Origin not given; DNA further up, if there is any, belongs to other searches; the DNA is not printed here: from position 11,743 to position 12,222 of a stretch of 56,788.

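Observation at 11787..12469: Tandem small-peptide cassettes: near-identical leader, hypervariable core, conserved CFEGNEE tail (copy B invisible to the ORF track)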

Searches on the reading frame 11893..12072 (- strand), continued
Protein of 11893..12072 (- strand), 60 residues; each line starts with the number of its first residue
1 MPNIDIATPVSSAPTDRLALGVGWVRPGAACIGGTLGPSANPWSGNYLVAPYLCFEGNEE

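Call 52: search_protein_families(library=ncbifam, proteins=[L093:3139-5067:+, L093:5268-5624:+, L093:5636-7669:+, L093:7669-9963:+, L093:9995-10786:+, L093:10782-12026:+, L093:12033-14297:-, L093:14383-16023:+], max_evalue=0.001)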
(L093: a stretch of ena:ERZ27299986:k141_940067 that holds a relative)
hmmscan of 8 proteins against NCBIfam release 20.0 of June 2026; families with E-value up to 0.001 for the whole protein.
L093:3139-5067:+ (643 aa): 7 families
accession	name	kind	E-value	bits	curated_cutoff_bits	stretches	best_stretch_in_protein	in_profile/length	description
TIGR03895.1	protease_PatA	subfamily_domain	3.1e-218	726.4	421.05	2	343-641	311-605/606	PatA/PatG family cyanobactin maturation protease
TIGR03921.1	T7SS_mycosin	equivalog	8.2e-35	120.5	278.75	1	36-315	4-286/353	type VII secretion-associated serine protease mycosin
NF033595.1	denti_PrtP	equivalog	4.3e-16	58.7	300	1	149-322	343-510/606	dentilisin complex serine proteinase subunit PrtP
NF049966.1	QH_SP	equivalog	7.5e-16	58.1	165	1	51-270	2-198/219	subtilisin-like serine protease QhpE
NF040809.1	germ_prot_CspBA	exception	2.4e-08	32.1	1250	1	192-264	397-473/1099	bifunctional germination protease/germinant receptor pseudoprotease CspBA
NF040553.1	SGO_0316_fam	subfamily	3.9e-07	28.1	1400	0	89-188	359-466/1486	SGO_0316/SGO_0317 family LPXTG-anchored serine peptidase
NF051851.1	AtpSerPepEprS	equivalog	6.2e-05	21.2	1700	1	162-265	211-319/988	autotransporter serine peptidase EprS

L093:5268-5624:+ (119 aa): 0 families

L093:5636-7669:+ (678 aa): 4 families
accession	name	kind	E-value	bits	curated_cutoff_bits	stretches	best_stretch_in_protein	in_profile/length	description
TIGR03895.1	protease_PatA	subfamily_domain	8.4e-136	454.2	421.05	2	64-523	1-491/606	PatA/PatG family cyanobactin maturation protease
TIGR03921.1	T7SS_mycosin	equivalog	3.4e-29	102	278.75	1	17-323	10-317/353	type VII secretion-associated serine protease mycosin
NF049966.1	QH_SP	equivalog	2.1e-10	40.3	165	1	27-241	4-195/219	subtilisin-like serine protease QhpE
NF033595.1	denti_PrtP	equivalog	1.6e-07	30.4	300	1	145-239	361-458/606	dentilisin complex serine proteinase subunit PrtP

L093:7669-9963:+ (765 aa): 2 families
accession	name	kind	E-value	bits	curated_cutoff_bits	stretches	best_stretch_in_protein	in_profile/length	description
TIGR03605.1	antibiot_sagB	domain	1.7e-31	109.1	78.4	1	592-761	5-171/173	SagB family peptide dehydrogenase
TIGR04511.1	SagB_rel_DH_2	exception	6.8e-15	55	240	1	569-754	174-359/380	putative peptide maturation dehydrogenase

L093:9995-10786:+ (264 aa): 0 families

L093:10782-12026:+ (415 aa): 1 family
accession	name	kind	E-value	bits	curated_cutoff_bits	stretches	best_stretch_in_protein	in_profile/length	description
NF033536.1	lasso_PqqD_Bac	exception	4e-08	33.3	80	1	328-399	11-83/88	lasso peptide biosynthesis PqqD family chaperone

L093:12033-14297:- (755 aa): 4 families
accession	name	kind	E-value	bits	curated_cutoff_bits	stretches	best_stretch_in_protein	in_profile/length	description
TIGR03604.1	TOMM_cyclo_SagD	subfamily_domain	7.8e-75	252.1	219.25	1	379-753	1-376/377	thiazole/oxazole-forming peptide maturase, SagD family component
TIGR03266.1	methan_mark_1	equivalog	5.3e-40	137.5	365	1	316-720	2-365/376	YcaO-related McrA-glycine thioamidation protein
TIGR00702.1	TIGR00702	domain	4.5e-26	91.8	75.65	1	377-717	51-364/377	YcaO-type kinase domain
TIGR03882.1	cyclo_dehyd_2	equivalog_domain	1.3e-24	87.3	36.9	1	171-339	1-164/164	TOMM precursor leader peptide-binding protein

L093:14383-16023:+ (547 aa): 50 families (the best 25 are shown)
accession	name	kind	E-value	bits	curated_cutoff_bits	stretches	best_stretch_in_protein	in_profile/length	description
TIGR00711.1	efflux_EmrB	subfamily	1.7e-50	172.2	230.2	1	46-525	3-485/485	DHA2 family efflux MFS transporter permease subunit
NF000025.1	MFS_efflux_tcmA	exception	9.1e-35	120.4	999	1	46-525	27-515/538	tetracenomycin C efflux MFS transporter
NF011571.1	PRK14995.1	subfamily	2.4e-34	118.9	701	1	56-521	17-484/493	SmvA family efflux MFS transporter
NF000031.1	MFS_efflux_LmrA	exception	1e-31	110.2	850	1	45-450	31-436/484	lincomycin efflux MFS transporter Lmr(A)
NF012169.0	qepA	equivalog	6.7e-29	100.9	1075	1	45-454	21-425/511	fluoroquinolone efflux MFS transporter QepA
NF000391.1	EmrB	exception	4.7e-26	91.5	925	1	46-498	12-464/501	multidrug efflux MFS transporter permease subunit EmrB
NF033896.2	MFS_LfrA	equivalog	6.4e-26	91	825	1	45-520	20-496/504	efflux MFS transporter LfrA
TIGR00880.1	2_A_01_02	superfamily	3.9e-22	78.9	131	1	90-217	8-135/141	multidrug resistance protein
NF040895.2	MFS_effux_SdrM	equivalog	3.9e-21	75.7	550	1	45-456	6-409/441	multidrug efflux MFS transporter SdrM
NF012180.1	tet_MFS_43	exception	1.3e-18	67.3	999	1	43-458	19-434/484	tetracycline efflux MFS transporter Tet(43)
NF000089.1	qac_MFS_AB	exception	1.7e-18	66.7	900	1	45-521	19-500/514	QacA/B family quaternary ammonium compound efflux MFS transporter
TIGR00710.1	efflux_Bcr_CflA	subfamily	5e-17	62.4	200.9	1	47-216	7-176/385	Bcr/CflA family efflux MFS transporter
NF008654.0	PRK11652.1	equivalog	8.5e-17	61.1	479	1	66-232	30-196/397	multidrug efflux MFS transporter EmrD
NF000095.1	tet_MFS_OtrB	exception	2e-16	59.6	999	1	46-479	27-465/563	oxytetracycline resistance efflux MFS transporter OtrB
NF052222.1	UridTportUriT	equivalog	3e-15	56.2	600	1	47-453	12-423/463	uridine transporter UriT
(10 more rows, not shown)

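Call 66: search_protein_representatives(alignment_id=A1)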
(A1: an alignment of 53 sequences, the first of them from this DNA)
Query: 53 sequences, 59 profile positions. Proteins with E-value up to 0.001 (for the whole library): 60; up to 1e-10: 33; up to 1e-30: 0. The best 60 are listed.
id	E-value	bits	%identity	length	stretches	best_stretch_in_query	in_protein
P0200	9.6e-28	112.3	-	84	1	1-59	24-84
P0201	1.2e-27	112.0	-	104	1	1-59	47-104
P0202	2.4e-24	101.4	-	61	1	1-59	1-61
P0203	7.4e-24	99.9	-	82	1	1-59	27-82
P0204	2.0e-23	98.4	-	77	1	1-59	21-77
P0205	1.3e-22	95.8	-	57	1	1-59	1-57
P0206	1.7e-22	95.5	-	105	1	1-59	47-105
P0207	5.0e-22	94.0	-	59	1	1-59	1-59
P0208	1.7e-21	92.3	-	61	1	1-46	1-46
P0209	3.9e-20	87.9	-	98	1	1-59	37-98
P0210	3.4e-19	84.9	-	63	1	1-47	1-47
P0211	4.5e-19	84.5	-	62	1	1-59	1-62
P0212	7.4e-19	83.8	-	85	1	1-42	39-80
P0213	4.3e-18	81.4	-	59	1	1-59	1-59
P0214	1.2e-17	80.0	-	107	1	1-59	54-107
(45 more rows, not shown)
